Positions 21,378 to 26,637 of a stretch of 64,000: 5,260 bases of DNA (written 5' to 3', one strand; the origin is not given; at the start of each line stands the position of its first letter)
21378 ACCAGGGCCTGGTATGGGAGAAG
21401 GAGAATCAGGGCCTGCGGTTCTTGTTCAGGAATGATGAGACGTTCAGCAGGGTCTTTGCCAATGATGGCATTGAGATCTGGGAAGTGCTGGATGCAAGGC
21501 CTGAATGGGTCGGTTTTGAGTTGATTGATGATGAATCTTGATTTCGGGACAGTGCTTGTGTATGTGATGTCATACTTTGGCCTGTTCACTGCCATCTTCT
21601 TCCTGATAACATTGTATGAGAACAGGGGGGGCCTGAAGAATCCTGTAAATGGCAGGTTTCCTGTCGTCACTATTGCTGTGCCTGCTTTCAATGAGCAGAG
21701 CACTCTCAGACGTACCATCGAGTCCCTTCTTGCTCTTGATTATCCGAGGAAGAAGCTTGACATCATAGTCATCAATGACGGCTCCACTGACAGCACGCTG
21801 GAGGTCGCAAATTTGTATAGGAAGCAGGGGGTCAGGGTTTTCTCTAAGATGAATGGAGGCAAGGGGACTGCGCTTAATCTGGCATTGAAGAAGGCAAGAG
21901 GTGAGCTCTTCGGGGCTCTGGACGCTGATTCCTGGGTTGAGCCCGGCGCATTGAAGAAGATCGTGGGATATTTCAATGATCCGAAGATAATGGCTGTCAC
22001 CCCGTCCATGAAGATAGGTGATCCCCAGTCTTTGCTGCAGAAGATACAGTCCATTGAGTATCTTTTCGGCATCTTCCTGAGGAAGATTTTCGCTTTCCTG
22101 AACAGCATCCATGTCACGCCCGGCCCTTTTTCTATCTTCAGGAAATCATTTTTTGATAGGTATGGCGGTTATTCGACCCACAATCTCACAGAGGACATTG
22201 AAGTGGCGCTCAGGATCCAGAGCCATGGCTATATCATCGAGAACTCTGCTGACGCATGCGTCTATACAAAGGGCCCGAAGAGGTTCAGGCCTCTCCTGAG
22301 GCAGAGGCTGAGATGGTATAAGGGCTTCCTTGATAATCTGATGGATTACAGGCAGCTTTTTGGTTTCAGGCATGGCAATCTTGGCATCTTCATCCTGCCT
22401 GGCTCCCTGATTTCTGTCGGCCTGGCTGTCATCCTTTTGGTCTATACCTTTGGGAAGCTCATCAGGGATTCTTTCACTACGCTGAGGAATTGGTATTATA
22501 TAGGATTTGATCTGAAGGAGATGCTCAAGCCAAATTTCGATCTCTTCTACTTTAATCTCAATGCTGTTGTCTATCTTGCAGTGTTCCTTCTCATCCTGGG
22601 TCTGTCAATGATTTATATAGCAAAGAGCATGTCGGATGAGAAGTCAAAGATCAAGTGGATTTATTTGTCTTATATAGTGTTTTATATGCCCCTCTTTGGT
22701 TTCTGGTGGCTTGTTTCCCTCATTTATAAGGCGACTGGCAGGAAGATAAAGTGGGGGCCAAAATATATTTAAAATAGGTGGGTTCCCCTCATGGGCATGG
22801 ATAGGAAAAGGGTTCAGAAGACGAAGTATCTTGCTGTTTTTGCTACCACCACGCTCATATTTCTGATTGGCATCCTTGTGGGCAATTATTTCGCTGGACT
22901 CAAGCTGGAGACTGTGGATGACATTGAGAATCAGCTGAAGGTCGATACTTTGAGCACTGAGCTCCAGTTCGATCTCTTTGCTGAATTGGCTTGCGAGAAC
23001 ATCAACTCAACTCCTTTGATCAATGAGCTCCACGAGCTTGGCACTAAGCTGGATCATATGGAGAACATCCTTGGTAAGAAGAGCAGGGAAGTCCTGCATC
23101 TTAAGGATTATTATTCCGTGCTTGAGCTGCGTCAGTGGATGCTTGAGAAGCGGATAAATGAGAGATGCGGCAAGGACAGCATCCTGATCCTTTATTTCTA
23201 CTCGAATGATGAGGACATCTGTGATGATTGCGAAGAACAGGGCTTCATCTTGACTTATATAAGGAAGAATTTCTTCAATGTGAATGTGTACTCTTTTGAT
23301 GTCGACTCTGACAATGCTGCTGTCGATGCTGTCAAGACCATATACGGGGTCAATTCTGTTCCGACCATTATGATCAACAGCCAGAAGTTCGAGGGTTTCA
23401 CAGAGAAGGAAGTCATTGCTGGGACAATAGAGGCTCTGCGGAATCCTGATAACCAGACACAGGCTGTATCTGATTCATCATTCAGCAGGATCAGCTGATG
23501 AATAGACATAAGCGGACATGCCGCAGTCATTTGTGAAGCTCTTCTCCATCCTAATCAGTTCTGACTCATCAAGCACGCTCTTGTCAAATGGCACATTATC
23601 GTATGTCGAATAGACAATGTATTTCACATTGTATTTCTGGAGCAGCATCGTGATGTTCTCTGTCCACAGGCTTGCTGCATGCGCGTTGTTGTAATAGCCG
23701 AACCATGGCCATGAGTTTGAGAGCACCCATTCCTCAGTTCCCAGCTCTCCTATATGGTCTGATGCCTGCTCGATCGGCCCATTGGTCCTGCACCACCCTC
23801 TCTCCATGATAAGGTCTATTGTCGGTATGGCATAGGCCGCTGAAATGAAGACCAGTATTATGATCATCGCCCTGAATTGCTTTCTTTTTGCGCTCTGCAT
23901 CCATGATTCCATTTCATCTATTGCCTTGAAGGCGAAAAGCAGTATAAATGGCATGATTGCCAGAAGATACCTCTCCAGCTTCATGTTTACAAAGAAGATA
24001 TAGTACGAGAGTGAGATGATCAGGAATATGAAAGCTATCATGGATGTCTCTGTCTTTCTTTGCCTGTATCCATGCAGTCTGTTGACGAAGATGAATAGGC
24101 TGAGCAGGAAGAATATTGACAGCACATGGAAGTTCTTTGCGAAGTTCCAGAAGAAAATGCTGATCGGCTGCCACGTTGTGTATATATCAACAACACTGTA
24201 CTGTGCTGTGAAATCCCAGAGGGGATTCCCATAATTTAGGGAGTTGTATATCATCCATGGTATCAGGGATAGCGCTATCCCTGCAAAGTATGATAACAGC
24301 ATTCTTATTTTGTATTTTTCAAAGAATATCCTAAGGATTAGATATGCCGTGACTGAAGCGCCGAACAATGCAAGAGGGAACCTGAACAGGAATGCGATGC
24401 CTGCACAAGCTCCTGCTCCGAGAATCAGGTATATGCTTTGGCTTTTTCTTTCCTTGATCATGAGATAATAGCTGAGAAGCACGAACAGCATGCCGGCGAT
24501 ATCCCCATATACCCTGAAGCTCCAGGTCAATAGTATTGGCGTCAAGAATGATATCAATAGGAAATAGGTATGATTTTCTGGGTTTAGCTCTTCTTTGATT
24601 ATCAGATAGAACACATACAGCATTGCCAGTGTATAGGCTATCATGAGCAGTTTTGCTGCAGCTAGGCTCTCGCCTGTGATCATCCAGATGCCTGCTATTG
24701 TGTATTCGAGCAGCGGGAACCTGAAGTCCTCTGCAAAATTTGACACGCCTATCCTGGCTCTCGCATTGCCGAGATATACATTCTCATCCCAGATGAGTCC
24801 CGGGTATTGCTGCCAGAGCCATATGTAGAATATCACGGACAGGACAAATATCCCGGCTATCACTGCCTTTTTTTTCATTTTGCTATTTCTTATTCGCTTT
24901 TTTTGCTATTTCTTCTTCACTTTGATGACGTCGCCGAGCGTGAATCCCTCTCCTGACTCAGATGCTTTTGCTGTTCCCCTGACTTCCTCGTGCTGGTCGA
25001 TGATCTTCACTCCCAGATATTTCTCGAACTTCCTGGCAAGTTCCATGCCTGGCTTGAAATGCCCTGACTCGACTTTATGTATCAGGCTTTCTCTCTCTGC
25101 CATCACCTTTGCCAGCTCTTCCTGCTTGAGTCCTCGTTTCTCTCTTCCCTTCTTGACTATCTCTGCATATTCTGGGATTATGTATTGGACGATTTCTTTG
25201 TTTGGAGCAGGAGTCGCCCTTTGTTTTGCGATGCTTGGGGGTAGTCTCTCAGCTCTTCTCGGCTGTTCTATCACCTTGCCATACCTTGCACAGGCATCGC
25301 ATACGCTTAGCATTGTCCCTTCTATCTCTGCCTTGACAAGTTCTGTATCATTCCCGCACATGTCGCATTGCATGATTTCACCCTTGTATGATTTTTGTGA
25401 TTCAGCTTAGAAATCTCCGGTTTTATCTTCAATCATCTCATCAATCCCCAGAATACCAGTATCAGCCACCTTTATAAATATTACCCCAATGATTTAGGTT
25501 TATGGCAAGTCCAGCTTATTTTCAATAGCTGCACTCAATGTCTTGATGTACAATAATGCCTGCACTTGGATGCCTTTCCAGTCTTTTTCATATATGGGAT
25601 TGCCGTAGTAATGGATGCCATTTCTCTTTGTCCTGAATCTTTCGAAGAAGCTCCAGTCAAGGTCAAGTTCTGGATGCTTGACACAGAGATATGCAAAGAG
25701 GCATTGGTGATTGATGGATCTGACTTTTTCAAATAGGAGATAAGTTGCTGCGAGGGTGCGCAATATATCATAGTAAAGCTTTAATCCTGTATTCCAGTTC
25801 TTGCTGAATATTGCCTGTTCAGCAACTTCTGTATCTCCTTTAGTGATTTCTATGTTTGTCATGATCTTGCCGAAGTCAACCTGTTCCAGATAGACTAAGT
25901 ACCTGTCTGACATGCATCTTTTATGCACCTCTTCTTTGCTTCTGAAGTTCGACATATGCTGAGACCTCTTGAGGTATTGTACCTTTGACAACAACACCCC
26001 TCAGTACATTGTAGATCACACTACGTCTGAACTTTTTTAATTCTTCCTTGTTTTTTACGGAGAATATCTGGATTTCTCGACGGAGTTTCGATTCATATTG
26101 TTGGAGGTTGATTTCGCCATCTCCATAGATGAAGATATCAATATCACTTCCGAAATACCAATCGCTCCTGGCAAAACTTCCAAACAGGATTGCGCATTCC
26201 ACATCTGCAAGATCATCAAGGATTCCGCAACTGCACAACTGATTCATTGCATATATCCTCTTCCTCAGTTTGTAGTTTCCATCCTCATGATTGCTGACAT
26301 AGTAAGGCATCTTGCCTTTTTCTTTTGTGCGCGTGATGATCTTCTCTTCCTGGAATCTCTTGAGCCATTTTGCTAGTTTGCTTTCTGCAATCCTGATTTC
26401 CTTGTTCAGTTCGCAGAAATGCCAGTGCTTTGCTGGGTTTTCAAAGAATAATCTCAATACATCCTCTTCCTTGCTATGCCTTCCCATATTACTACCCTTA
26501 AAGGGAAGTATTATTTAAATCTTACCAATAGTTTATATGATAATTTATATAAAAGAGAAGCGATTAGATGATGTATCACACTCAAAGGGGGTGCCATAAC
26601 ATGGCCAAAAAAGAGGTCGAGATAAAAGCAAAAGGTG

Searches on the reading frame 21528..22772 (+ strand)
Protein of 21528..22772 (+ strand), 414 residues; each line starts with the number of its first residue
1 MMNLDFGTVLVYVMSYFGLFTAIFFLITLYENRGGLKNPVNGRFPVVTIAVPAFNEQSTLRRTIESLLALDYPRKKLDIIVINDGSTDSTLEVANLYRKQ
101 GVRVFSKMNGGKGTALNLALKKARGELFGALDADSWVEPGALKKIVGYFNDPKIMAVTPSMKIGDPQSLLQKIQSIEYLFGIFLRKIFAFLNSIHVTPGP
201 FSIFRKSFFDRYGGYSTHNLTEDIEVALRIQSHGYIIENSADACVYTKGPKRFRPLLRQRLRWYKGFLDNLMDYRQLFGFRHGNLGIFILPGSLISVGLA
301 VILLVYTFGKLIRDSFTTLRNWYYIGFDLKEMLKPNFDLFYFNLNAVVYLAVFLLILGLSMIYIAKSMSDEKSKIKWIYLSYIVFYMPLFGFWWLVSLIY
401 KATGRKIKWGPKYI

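Call 45: search_protein_families(library=pfam, proteins=[window:21528-22772:+], max_evalue=0.001)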
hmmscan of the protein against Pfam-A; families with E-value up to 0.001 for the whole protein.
window:21528-22772:+ (414 aa): 6 families
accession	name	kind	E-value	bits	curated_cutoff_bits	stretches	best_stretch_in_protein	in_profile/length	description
PF00535.33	Glycos_transf_2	-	9.9e-34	117.1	23.3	1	48-212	1-167/168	Glycosyl transferase family 2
PF13641.12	Glyco_tranf_2_3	-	1.2e-26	94.6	27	1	46-266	2-230/230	Glycosyltransferase like family 2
PF13632.12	Glyco_trans_2_3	-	5e-18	66.1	27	1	131-340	5-183/198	Glycosyl transferase family group 2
PF03142.21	Chitin_synth_2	-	3.5e-13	49.5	27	1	127-206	204-286/527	Chitin synthase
PF13506.12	Glyco_transf_21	-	1.6e-12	47.7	21.7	1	112-264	18-173/174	Glycosyl transferase family 21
PF10111.15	Glyco_tranf_2_2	-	2.1e-07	31.2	27.3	1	60-267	15-228/276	Glycosyltransferase like family 2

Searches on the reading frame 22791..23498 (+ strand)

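Call 45: search_protein_families(library=pfam, proteins=[window:22791-23498:+], max_evalue=0.001)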
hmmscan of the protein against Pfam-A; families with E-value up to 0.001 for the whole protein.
window:22791-23498:+ (235 aa): 1 family
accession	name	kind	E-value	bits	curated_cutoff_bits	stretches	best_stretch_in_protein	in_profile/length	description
PF00462.30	Glutaredoxin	-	0.00031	21.3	22.9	1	162-198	22-58/60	Glutaredoxin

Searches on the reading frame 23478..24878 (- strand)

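Call 45: search_protein_families(library=pfam, proteins=[window:23478-24878:-], max_evalue=0.001)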
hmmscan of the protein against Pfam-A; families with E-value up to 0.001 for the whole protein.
window:23478-24878:- (466 aa): 1 family
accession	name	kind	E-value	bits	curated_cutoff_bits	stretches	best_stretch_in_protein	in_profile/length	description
PF13231.12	PMT_2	-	1.8e-11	44.9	26.1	1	55-208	4-157/160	Dolichyl-phosphate-mannose-protein mannosyltransferase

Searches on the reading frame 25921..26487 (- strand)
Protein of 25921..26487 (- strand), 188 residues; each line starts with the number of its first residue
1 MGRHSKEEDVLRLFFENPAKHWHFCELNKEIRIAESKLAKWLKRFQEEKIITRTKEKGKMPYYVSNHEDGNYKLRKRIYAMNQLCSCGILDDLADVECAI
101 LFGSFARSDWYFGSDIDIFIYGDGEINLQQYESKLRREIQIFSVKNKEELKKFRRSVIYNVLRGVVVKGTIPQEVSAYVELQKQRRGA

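Call 46: search_protein_families(library=pfam, proteins=[window:25921-26487:-], max_evalue=0.001)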
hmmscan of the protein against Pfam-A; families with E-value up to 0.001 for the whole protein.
window:25921-26487:- (188 aa): 2 families
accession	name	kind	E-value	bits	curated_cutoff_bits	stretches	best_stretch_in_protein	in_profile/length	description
PF18765.7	Polbeta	-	2.6e-10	40.8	26.9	1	90-163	7-82/93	Polymerase beta, Nucleotidyltransferase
PF01909.29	NTP_transf_2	-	9.6e-08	32.8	21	1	93-136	11-47/93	Nucleotidyltransferase domain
